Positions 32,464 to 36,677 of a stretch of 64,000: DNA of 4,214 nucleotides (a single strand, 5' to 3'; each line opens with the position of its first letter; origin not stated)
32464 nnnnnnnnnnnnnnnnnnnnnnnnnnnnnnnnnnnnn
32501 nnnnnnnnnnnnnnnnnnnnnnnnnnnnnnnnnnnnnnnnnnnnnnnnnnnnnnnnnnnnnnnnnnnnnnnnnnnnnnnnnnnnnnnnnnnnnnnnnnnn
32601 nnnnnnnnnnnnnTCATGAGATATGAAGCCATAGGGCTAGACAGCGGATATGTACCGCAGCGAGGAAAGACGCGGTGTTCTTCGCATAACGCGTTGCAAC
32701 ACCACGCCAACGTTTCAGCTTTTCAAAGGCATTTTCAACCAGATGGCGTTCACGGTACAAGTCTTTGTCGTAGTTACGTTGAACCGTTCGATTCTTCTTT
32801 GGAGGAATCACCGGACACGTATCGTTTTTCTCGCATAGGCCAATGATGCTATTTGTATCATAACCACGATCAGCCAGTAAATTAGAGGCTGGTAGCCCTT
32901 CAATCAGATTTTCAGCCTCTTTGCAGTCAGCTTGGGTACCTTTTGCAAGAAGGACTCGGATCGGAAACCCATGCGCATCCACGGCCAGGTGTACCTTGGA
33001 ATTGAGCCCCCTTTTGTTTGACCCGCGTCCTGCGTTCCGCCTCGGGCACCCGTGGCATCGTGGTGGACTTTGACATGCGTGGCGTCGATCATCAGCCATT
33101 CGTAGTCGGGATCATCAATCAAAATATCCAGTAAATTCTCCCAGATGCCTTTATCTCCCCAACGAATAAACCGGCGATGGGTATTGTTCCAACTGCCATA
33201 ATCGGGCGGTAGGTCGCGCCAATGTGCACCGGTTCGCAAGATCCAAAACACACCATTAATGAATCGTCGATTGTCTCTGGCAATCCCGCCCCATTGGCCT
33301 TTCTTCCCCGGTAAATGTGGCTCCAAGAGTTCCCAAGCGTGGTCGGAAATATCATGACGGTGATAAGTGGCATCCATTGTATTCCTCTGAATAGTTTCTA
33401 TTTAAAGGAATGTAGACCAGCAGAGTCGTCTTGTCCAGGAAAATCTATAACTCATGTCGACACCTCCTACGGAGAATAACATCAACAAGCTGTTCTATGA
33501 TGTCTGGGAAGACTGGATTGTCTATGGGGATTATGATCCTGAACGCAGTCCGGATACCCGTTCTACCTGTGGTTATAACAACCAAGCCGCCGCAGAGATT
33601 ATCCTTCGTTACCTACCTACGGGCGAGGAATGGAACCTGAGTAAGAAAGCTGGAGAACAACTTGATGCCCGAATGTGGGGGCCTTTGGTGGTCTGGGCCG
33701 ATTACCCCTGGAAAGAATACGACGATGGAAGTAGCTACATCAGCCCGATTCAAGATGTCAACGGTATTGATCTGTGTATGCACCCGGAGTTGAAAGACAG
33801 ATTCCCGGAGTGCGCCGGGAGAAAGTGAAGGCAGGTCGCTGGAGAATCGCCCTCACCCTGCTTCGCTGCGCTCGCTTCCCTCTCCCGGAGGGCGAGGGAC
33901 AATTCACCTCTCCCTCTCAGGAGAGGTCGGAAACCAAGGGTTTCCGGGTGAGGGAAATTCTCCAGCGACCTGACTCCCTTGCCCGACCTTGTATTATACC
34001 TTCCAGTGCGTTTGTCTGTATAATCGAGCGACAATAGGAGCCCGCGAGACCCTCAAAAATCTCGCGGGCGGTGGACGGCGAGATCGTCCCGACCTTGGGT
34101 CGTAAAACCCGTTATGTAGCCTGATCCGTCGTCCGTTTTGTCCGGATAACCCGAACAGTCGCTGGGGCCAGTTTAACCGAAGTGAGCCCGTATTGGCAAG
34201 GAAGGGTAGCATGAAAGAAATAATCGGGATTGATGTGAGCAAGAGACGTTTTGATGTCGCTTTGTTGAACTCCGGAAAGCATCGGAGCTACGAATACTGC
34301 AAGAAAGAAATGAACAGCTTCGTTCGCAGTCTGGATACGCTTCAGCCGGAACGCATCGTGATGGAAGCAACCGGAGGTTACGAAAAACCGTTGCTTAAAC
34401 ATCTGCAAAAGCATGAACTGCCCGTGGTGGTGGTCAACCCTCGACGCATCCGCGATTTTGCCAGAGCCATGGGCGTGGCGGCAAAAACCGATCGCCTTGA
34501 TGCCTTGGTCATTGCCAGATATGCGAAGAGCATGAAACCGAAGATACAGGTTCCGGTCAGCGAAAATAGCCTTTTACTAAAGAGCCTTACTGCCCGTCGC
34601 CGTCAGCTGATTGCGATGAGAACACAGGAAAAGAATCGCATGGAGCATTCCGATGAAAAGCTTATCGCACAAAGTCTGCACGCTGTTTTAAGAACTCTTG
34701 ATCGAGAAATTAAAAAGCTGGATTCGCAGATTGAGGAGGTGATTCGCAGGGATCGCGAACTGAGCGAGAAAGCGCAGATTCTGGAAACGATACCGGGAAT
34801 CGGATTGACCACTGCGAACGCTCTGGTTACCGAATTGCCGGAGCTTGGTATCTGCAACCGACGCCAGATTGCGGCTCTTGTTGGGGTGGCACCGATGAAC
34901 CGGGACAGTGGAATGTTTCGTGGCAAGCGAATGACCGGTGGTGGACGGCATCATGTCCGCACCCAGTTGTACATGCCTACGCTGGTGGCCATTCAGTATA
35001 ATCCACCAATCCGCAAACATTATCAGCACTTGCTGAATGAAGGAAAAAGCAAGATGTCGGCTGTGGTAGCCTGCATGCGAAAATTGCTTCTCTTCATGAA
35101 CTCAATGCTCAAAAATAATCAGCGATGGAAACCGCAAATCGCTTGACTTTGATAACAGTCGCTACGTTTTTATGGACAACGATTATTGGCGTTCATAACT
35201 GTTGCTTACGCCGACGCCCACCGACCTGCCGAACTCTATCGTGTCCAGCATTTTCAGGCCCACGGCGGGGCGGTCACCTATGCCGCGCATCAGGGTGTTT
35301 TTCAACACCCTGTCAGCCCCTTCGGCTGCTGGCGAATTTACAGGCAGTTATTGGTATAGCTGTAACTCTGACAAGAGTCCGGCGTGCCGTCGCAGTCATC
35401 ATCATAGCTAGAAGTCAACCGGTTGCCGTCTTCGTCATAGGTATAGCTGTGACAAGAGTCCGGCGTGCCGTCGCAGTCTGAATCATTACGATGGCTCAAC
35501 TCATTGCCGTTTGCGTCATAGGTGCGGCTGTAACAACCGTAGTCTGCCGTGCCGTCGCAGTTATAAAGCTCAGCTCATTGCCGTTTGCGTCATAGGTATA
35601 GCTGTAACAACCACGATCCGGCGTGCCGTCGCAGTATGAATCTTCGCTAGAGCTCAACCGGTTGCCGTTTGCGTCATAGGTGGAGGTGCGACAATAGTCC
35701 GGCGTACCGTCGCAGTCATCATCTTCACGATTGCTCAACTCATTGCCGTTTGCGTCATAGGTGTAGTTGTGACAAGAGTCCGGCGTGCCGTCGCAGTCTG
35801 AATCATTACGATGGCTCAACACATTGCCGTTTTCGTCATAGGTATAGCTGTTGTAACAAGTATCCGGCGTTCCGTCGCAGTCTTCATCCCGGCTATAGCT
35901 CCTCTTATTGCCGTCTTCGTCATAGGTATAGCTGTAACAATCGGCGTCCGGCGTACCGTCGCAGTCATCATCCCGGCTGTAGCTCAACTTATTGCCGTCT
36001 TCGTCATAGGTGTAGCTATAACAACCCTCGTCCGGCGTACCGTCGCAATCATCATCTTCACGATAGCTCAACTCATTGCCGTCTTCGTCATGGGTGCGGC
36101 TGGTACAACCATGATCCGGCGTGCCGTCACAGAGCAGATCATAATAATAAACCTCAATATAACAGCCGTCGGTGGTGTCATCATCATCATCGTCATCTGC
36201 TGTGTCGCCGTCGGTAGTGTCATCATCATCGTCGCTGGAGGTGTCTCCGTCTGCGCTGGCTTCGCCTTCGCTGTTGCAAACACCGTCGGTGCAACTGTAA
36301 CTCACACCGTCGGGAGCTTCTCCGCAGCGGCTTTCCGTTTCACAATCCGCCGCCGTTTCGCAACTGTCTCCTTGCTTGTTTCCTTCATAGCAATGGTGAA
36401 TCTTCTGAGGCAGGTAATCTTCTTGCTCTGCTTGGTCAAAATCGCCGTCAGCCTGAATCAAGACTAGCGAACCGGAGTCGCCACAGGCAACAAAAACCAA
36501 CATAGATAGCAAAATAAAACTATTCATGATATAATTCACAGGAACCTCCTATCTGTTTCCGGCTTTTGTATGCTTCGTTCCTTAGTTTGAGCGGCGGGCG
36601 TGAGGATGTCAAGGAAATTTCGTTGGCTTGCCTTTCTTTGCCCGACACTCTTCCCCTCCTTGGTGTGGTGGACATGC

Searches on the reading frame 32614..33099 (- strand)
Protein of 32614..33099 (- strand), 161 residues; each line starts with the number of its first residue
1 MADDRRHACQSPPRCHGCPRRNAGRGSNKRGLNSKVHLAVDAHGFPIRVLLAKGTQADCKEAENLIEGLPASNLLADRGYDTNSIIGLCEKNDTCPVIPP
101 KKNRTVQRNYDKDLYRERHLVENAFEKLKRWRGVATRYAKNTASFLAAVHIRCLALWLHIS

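Call 66: search_protein_families(library=pfam, proteins=[window:32614-33099:-], max_evalue=0.001)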
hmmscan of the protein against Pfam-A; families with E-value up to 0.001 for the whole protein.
window:32614-33099:- (161 aa): 4 families
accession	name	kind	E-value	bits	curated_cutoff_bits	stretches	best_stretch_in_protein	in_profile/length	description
PF01609.27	DDE_Tnp_1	-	1e-18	68.3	23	1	21-158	25-200/200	Transposase DDE domain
PF13359.12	DDE_Tnp_4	-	4.7e-08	33.2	24.8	1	68-156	72-156/158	DDE superfamily endonuclease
PF13586.12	DDE_Tnp_1_2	-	9.5e-08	32.8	29.2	1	75-158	2-85/86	Transposase DDE domain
PF13612.12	DDE_Tnp_1_3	-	1.9e-07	31.6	27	1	32-131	44-144/155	Transposase DDE domain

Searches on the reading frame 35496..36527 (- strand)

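Call 6: search_protein_families(library=pfam, proteins=[window:35496-36527:-], max_evalue=0.01)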
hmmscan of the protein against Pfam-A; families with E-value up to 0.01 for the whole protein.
window:35496-36527:- (343 aa): 2 families
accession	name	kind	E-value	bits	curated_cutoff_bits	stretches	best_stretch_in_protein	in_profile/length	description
PF05593.20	RHS_repeat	-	5.2e-06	27.2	22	0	284-326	1-35/38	RHS Repeat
PF18342.7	LytB_SH3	-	0.0038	17.7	25.8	0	310-323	13-26/67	Endo-beta-N-acetylglucosaminidase LytB SH3 domain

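Call 23: search_protein_families(library=ncbifam, proteins=[window:35496-36527:-], max_evalue=0.1)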
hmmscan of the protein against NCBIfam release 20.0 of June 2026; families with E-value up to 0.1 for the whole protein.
window:35496-36527:- (343 aa): 1 family
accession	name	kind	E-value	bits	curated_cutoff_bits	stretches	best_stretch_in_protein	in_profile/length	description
TIGR01643.1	YD_repeat_2x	repeat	0.0018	18.7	15.8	0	228-240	20-32/42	YD repeat-containing protein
